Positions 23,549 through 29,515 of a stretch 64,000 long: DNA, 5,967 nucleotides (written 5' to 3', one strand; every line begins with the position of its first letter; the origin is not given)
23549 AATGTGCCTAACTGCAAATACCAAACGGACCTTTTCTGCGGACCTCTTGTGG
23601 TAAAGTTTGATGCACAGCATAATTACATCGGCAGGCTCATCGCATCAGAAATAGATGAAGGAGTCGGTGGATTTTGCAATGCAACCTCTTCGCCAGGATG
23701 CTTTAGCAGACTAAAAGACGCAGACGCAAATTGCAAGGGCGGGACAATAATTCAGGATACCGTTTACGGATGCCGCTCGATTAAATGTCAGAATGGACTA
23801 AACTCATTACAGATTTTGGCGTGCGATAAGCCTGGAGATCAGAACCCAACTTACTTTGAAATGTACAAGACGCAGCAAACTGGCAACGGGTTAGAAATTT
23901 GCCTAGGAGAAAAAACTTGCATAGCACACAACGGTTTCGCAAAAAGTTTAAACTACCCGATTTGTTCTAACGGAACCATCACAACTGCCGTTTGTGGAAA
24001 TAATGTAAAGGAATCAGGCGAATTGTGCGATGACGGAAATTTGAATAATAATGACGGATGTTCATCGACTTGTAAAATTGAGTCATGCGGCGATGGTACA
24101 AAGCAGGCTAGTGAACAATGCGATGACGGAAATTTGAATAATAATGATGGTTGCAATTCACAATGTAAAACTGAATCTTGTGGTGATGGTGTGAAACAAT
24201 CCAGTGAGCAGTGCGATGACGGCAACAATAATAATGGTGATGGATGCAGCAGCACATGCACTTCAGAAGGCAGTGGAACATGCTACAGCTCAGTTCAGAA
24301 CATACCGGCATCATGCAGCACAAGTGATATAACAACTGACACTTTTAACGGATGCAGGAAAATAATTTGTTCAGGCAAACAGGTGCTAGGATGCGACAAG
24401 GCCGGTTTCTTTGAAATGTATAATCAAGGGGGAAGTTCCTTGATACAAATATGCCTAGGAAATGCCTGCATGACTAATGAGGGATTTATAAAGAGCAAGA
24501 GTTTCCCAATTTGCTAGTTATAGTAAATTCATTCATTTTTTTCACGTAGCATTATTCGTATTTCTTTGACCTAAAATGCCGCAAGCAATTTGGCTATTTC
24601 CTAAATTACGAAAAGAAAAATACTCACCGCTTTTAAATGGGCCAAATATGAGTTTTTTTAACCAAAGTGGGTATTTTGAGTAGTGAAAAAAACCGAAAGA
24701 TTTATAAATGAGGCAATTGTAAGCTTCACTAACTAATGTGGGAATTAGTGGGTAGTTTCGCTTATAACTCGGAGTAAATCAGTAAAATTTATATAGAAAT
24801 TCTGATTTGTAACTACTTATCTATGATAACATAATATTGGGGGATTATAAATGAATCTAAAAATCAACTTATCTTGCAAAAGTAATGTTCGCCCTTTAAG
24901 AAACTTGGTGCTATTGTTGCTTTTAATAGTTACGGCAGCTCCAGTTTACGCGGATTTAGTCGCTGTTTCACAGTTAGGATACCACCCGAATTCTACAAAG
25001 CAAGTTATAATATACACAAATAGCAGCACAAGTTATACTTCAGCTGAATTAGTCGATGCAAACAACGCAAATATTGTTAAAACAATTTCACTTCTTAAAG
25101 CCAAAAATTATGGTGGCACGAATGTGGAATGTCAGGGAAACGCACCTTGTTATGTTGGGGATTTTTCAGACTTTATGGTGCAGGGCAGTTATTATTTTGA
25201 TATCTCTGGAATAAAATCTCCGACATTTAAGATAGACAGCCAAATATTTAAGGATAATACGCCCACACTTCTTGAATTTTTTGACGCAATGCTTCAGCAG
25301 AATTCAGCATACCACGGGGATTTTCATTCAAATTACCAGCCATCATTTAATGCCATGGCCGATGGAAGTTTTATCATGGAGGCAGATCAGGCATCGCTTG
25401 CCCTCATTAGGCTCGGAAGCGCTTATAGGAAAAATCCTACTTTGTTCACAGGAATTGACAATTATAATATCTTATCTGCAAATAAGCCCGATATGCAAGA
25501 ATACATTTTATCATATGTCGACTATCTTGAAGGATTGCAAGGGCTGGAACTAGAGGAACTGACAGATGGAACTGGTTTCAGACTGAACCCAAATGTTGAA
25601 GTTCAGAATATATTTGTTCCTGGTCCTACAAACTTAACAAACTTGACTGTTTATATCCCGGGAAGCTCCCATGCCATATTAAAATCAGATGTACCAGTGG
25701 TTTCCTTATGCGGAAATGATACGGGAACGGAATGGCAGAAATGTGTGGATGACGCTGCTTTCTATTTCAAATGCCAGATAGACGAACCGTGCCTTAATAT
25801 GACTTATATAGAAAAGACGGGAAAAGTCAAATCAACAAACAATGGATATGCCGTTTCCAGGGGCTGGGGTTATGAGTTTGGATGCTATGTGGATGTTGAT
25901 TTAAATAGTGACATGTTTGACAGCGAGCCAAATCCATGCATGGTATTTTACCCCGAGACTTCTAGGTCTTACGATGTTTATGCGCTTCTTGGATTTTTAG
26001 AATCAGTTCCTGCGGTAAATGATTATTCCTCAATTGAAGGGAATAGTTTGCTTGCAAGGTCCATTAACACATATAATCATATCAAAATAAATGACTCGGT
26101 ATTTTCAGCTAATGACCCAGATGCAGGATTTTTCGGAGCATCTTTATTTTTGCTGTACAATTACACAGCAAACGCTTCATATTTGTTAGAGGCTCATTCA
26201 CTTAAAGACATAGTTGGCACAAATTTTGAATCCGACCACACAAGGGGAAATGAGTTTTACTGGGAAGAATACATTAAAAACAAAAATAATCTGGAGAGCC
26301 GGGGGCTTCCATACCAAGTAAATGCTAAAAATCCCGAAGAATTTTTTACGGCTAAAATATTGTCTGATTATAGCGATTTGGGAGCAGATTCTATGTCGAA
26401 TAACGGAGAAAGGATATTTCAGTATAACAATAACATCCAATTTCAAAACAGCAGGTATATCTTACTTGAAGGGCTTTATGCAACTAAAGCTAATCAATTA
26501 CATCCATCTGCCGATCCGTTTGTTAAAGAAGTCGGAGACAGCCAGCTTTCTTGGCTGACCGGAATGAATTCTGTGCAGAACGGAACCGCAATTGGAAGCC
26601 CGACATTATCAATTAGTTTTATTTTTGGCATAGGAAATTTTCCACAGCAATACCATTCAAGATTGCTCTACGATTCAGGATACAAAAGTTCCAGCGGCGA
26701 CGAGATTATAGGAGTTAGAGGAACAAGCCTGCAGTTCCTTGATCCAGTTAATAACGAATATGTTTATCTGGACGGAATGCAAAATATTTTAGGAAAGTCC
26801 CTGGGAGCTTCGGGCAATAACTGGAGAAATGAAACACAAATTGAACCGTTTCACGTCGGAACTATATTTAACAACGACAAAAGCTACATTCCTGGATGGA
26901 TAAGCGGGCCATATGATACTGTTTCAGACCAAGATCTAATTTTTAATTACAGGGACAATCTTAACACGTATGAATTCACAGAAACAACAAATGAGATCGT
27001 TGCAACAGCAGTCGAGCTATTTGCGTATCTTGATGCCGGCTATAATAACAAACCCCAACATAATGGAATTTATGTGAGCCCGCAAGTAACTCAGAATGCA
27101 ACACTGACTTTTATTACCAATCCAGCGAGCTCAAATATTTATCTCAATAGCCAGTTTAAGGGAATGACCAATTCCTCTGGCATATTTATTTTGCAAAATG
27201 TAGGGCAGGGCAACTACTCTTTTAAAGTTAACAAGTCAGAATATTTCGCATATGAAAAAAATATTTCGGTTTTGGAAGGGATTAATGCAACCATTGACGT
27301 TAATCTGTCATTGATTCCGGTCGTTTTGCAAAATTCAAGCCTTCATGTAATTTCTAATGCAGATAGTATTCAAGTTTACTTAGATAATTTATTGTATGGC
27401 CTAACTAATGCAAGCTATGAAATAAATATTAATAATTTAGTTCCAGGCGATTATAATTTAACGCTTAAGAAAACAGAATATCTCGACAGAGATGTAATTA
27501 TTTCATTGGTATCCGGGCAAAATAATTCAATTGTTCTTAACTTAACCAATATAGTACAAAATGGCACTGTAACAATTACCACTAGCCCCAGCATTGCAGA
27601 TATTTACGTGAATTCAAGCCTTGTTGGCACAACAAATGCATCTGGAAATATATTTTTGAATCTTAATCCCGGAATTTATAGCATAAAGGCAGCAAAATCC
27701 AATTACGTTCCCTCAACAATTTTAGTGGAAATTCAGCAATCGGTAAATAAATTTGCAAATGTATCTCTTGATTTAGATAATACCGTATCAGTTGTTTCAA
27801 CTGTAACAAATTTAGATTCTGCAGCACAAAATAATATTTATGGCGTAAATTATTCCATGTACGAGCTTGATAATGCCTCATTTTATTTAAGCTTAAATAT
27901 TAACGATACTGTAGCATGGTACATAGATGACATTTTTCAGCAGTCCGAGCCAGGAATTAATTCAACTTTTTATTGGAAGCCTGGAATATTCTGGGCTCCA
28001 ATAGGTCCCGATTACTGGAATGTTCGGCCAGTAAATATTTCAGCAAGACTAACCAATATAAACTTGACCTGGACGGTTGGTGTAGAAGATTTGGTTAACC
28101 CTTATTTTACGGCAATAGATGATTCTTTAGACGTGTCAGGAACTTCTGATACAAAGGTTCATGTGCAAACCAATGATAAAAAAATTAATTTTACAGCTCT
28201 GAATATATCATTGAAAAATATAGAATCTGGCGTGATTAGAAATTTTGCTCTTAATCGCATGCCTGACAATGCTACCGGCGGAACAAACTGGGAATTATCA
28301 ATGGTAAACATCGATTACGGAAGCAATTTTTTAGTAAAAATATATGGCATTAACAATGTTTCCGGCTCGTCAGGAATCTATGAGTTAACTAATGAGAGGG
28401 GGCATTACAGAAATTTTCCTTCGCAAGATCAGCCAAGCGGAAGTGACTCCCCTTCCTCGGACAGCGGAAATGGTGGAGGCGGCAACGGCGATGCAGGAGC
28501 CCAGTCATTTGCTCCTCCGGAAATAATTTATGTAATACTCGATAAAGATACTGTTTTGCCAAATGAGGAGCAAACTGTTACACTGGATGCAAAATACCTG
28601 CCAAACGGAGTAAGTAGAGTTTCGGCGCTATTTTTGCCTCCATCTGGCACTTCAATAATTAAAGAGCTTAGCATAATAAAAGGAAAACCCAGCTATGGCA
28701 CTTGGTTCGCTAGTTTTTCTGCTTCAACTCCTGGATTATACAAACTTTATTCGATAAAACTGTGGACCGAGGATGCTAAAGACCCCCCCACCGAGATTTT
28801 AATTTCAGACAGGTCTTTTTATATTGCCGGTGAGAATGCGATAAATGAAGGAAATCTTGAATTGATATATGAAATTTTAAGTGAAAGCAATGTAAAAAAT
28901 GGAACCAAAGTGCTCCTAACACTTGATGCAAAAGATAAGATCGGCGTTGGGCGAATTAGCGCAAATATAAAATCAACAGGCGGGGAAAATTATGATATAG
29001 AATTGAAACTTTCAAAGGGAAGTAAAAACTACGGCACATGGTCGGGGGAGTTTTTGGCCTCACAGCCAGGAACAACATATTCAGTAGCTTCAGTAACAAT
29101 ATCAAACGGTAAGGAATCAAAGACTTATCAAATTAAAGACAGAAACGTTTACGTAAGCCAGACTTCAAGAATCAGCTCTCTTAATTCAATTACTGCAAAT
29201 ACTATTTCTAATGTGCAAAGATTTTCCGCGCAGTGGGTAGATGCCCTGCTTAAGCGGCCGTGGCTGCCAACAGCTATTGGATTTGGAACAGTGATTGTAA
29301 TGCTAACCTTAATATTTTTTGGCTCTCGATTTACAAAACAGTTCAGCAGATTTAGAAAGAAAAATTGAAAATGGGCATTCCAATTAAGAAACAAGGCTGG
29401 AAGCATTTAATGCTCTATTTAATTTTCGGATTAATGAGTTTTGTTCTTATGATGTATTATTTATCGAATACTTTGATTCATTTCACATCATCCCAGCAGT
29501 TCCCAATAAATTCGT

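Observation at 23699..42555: Unassigned 8-cysteine module of about 88 aa present six times in three secreted proteins, with pairwise Cys loss implying disulfide connectivity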

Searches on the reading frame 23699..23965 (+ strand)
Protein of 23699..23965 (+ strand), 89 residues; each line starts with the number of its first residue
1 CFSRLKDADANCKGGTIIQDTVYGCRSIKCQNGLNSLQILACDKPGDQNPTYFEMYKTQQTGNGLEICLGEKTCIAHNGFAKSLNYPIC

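Call 12: search_protein_families(library=pfam, proteins=[window:23699-23965:+], max_evalue=10)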
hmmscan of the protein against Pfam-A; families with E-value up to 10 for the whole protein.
window:23699-23965:+ (89 aa): 1 family
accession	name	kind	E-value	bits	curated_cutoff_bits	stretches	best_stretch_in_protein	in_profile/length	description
PF11284.13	DUF3085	-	0.23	12.1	25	1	21-62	10-51/88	Protein of unknown function (DUF3085)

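Call 45: find_related_loci(query=A3, collection=genome_contigs, flank=10000)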
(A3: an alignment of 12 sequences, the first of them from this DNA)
Query A3 (89 aa) in genome_contigs; peptide patterns used: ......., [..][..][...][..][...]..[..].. (x = any residue, [..] = any of these).
74 stretches matched a pattern; 20 encode a relative of the query (tblastn E <= 1e-3); 17 distinct loci.
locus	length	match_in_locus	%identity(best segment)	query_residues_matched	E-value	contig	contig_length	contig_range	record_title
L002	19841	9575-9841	57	1-89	4e-31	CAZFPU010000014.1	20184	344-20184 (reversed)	MAG TPA_asm: uncultured Methanosarcinales archaeon isolate binchicken_co248_65 genome assembly, contig: NODE_2800_length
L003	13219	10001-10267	55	1-89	1e-30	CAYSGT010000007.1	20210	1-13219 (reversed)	MAG TPA_asm: Candidatus Woesearchaeota archaeon isolate SRP050083_co2_415 genome assembly, contig: NODE_1808_length_2021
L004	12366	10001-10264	46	1-89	8e-28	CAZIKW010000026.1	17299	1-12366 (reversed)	MAG TPA_asm: uncultured Methanosarcinales archaeon isolate SRP278252_co1_207 genome assembly, contig: NODE_5629_length_1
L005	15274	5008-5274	51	1-89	3e-27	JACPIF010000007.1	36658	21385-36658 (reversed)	MAG: Candidatus Woesearchaeota archaeon isolate NC_groundwater_433_Ag_B-0.1um_44_11 GD18-4_B1_scaffold_550241, whole gen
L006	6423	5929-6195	53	1-89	8e-27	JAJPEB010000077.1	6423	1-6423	MAG: Candidatus Woesearchaeota archaeon isolate t2.113 NODE_17713_length_6423_cov_3.941112, whole genome shotgun sequenc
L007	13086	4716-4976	53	1-88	2e-26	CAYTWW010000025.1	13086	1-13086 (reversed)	MAG TPA_asm: uncultured Methanosarcinales archaeon isolate SRP167436_co1_14 genome assembly, contig: NODE_7862_length_13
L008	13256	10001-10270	53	1-89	5e-26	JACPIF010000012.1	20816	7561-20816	MAG: Candidatus Woesearchaeota archaeon isolate NC_groundwater_433_Ag_B-0.1um_44_11 GD18-4_B1_scaffold_1218170, whole ge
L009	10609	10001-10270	47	1-89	2e-25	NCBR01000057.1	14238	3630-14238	MAG: Acidobacteria bacterium 37-71-11 04302015_37_scaffold_332, whole genome shotgun sequence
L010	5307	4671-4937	48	1-89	2e-25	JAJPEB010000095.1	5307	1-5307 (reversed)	MAG: Candidatus Woesearchaeota archaeon isolate t2.113 NODE_24791_length_5307_cov_3.006855, whole genome shotgun sequenc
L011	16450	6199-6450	51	1-89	5e-25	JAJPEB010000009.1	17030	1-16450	MAG: Candidatus Woesearchaeota archaeon isolate t2.113 NODE_2810_length_17030_cov_3.546274, whole genome shotgun sequenc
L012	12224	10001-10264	50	1-89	2e-24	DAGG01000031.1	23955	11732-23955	MAG TPA_asm: Candidatus Woesearchaeota archaeon UBA525 UBA525_contig_656, whole genome shotgun sequence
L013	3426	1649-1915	50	1-89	3e-24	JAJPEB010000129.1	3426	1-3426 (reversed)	MAG: Candidatus Woesearchaeota archaeon isolate t2.113 NODE_52933_length_3426_cov_3.636013, whole genome shotgun sequenc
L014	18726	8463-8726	58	1-89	2e-22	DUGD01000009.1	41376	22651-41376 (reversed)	MAG TPA_asm: Candidatus Woesearchaeota archaeon isolate UBA10207 contig_55724, whole genome shotgun sequence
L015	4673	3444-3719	44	1-89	2e-21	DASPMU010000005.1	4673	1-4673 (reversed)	MAG TPA_asm: Alphaproteobacteria bacterium isolate SMAG_U12101 k141_250374, whole genome shotgun sequence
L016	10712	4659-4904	53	4-86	5e-21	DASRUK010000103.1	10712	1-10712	MAG TPA_asm: Candidatus Nanoarchaeia archaeon isolate SMAG_U8018 k141_1907719, whole genome shotgun sequence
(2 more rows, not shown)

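Call 91: search_protein_families(library=pfam, proteins=[L009:269-1714:+, L009:1768-2697:-, L009:2830-4248:-, L009:4127-6217:-, L009:6071-9634:+, L009:33-872:+, L015:474-3725:+, L015:3856-4362:+], max_evalue=0.001)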
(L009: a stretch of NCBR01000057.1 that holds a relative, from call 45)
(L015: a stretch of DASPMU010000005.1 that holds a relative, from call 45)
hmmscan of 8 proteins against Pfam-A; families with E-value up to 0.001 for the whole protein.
L009:269-1714:+ (482 aa): 3 families
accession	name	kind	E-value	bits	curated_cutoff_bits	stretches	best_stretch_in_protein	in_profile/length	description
PF00005.33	ABC_tran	-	3e-31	109.3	25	1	253-407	3-137/137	ABC transporter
PF13304.12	AAA_21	-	2.2e-07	31.7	27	1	378-437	237-300/304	AAA domain, putative AbiEii toxin, Type IV TA system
PF02463.25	SMC_N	-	2e-05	24.6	40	0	377-451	135-213/220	RecF/RecN/SMC N terminal domain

L009:1768-2697:- (309 aa): 0 families

L009:2830-4248:- (472 aa): 11 families
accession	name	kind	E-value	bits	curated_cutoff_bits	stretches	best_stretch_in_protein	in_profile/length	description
PF00158.32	Sigma54_activat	-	3.1e-69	232.4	20.2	1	169-334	2-167/168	Sigma-54 interaction domain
PF00072.30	Response_reg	-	4.6e-29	101.3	30.2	1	45-155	1-110/111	Response regulator receiver domain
PF14532.12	Sigma54_activ_2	-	5.6e-21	75.7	25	1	174-339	6-138/138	Sigma-54 interaction domain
PF25601.1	AAA_lid_14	-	8.9e-21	74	27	1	340-417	1-78/87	AAA+ ATPase lid domain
PF02954.25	HTH_8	-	4.1e-13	49.2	22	1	430-469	3-42/42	Bacterial regulatory protein, Fis family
PF07728.20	AAA_5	-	6.6e-09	36.3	22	1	192-310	2-123/139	AAA domain (dynein-related subfamily)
PF13191.12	AAA_16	-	2e-07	32.1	32.6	1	172-290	6-125/167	AAA ATPase domain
PF13556.12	HTH_30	-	3.7e-06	27.1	27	1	437-469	4-36/59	PucR C-terminal helix-turn-helix domain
PF01078.27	Mg_chelatase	-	4.1e-05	23.5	20.3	0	247-310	93-158/207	Magnesium chelatase, subunit ChlI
PF13384.12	HTH_23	-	0.00013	22.1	24.6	1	430-469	3-41/50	Homeodomain-like domain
PF13518.12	HTH_28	-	0.00027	21.4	25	1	434-469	2-36/52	Helix-turn-helix domain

L009:4127-6217:- (696 aa): 3 families
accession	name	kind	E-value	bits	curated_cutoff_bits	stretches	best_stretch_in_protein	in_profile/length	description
PF02518.31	HATPase_c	-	1.3e-14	55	26.4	1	592-693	2-109/111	Histidine kinase-, DNA gyrase B-, and HSP90-like ATPase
PF00512.31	HisKA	-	6.5e-11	42.6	26.9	1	499-554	7-63/66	His Kinase A (phospho-acceptor) domain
PF13581.12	HATPase_c_2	-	0.00054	20.4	27.4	0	605-669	41-110/127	Histidine kinase-like ATPase domain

L009:6071-9634:+ (1188 aa): 0 families

L009:33-872:+ (280 aa): 1 family
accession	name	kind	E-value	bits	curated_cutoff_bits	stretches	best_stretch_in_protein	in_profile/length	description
PF00528.27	BPD_transp_1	-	4.2e-17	62.9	26.4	1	87-276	1-175/184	Binding-protein-dependent transport system inner membrane component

L015:474-3725:+ (1084 aa): 1 family
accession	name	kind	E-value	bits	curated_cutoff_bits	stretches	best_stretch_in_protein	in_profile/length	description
PF13385.13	Laminin_G_3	-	1.3e-12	48.6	27.6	1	821-968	6-151/151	Concanavalin A-like lectin/glucanases superfamily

L015:3856-4362:+ (169 aa): 3 families
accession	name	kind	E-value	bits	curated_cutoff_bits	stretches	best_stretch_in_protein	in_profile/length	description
PF05974.18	DUF892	-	5.4e-51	173.2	23.7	1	9-164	2-158/159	Domain of unknown function (DUF892)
PF00210.30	Ferritin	-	1.6e-05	25.3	24.5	0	105-158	85-138/142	Ferritin-like domain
PF19753.4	DUF6240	-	0.0007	19.5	26.6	1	19-165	58-200/276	Family of unknown function (DUF6240)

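Call 93: search_protein_families(library=pfam, proteins=[L011:183-2684:-, L011:1800-2912:+, L011:2905-4047:-, L011:4055-4765:-, L011:7686-8732:+, L011:8743-9462:-, L011:9620-10708:+, L011:10763-12916:+, L011:12916-14064:+, L011:13751-15178:+], max_evalue=0.001)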
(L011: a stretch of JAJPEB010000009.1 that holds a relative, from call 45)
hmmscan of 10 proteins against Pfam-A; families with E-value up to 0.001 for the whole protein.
L011:183-2684:- (834 aa): 2 families
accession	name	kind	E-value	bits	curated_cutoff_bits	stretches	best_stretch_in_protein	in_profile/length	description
PF00814.31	TsaD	-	2e-74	251.1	24.8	1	531-799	10-264/264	tRNA N6-adenosine threonylcarbamoyltransferase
PF22521.2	HypF_C_2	-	4.2e-07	30.4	27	1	680-786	124-228/241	Carbamoyltransferase, Kae1-like Domain, second subdomain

L011:1800-2912:+ (371 aa): 1 family
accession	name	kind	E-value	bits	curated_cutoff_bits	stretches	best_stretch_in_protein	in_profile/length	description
PF01180.27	DHO_dh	-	5.8e-54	183.7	27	1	50-333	1-291/291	Dihydroorotate dehydrogenase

L011:2905-4047:- (381 aa): 4 families
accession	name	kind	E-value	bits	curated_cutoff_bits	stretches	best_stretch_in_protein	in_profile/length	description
PF17991.7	Thioredoxin_10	-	1.2e-31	110.6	27.1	1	251-381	1-142/142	Thioredoxin like C-terminal domain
PF08534.16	Redoxin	-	3.7e-10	40.2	26.6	1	94-208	19-137/148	Redoxin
PF00578.27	AhpC-TSA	-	6e-09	36.3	26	1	94-201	16-123/124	AhpC/TSA family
PF13905.12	Thioredoxin_8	-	4.7e-08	33.7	27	1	105-198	2-93/94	Thioredoxin-like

L011:4055-4765:- (237 aa): 1 family
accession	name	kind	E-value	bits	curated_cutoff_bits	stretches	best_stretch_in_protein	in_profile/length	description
PF02683.22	DsbD_TM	-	4.9e-21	75.5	27.1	1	4-219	3-216/219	Cytochrome C biogenesis protein transmembrane domain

L011:7686-8732:+ (349 aa): 1 family
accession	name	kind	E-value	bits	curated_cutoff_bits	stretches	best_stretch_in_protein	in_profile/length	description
PF01916.23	DS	-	2.4e-100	336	27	1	49-333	2-286/288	Deoxyhypusine synthase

L011:8743-9462:- (240 aa): 0 families

L011:9620-10708:+ (363 aa): 2 families
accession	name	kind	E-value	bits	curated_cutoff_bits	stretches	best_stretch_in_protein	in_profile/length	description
PF01641.26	SelR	-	6.7e-48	161.9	24.9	1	227-339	1-114/116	SelR domain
PF24046.1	At4g08330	-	0.0006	20.3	27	0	296-324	69-97/129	At4g08330 beta-tent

L011:10763-12916:+ (718 aa): 1 family
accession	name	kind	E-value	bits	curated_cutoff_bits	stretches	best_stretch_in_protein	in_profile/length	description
PF13385.13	Laminin_G_3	-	8.2e-26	91.4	27.6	1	278-434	1-151/151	Concanavalin A-like lectin/glucanases superfamily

L011:12916-14064:+ (383 aa): 0 families

L011:13751-15178:+ (476 aa): 0 families

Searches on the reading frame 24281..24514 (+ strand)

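Call 12: search_protein_families(library=pfam, proteins=[window:24281-24514:+], max_evalue=10)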
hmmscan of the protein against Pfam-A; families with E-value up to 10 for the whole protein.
window:24281-24514:+ (78 aa): 1 family
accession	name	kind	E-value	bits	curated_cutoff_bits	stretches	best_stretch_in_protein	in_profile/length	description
PF00162.24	PGK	-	0.045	13.2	27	1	4-58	277-333/379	Phosphoglycerate kinase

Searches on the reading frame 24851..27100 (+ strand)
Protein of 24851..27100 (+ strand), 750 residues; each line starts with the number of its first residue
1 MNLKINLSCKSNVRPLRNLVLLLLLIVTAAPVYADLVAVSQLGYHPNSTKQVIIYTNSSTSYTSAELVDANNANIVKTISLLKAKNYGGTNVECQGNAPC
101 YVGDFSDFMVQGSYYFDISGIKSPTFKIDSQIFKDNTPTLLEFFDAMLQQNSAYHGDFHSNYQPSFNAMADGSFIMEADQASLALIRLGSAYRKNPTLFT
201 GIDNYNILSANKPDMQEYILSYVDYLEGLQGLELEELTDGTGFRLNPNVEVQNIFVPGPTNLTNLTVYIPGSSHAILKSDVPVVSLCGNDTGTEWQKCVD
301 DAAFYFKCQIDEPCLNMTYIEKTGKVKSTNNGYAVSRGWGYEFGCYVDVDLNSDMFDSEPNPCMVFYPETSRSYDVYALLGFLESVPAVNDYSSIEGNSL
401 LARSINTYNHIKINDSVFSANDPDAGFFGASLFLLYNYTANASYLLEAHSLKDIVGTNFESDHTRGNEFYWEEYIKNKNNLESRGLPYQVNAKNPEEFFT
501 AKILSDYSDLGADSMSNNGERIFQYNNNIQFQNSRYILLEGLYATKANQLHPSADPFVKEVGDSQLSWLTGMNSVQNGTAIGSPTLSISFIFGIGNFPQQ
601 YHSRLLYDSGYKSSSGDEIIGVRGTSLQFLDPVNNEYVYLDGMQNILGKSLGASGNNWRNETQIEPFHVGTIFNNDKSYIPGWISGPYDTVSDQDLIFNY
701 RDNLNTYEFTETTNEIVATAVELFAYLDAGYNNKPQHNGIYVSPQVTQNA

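Call 56: search_solved_structures(query=window:24851-27100:+, max_evalue=1)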
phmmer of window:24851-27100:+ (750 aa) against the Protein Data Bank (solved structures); distinct sequences matched with E-value up to 1: 1.
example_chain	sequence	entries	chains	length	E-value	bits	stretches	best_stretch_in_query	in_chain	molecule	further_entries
3h7l_A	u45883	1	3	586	0.1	14.2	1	36-144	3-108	ENDOGLUCANASE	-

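Call 58: search_protein_families(library=pfam, proteins=[window:24851-27100:+], max_evalue=1)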
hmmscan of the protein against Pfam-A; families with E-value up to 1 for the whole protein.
window:24851-27100:+ (750 aa): 1 family
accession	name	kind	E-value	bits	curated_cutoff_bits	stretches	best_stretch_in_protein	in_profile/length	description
PF02927.20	CelD_N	-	1e-09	39.4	24.6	1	37-122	6-85/86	Cellulase N-terminal ig-like domain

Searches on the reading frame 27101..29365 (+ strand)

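Call 58: search_protein_families(library=pfam, proteins=[window:27101-29365:+], max_evalue=1)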
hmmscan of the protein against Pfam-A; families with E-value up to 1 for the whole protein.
window:27101-29365:+ (755 aa): 8 families
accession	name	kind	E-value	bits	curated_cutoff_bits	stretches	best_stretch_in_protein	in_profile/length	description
PF08308.17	PEGA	-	2.1e-14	53.6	20.8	3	2-69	4-67/71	PEGA domain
PF13620.12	CarboxypepD_reg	-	1.6e-09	38.4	32.3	2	17-69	28-81/82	Carboxypeptidase regulatory-like domain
PF14686.12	fn3_3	-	1.6e-05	25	24.4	1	16-63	24-73/75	Polysaccharide lyase family 4, domain II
PF09430.16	EMC7_beta-sandw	-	1.7e-05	25.5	26.6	2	8-57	7-59/122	ER membrane protein complex subunit 7, beta-sandwich domain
PF11008.14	DUF2846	-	7.3e-05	23.2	34.3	1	166-218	24-75/92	Protein of unknown function (DUF2846)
PF13715.12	CarbopepD_reg_2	-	0.0023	18.4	32.2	1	16-69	23-76/88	CarboxypepD_reg-like domain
PF06832.18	BiPBP_C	-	0.071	13.5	26.8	0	81-122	37-78/90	Penicillin-Binding Protein C-terminus Family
PF23374.1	Fn3_arc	-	0.11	13.1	28.9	0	160-186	32-58/78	Archaeal fibronectin-III type-like domain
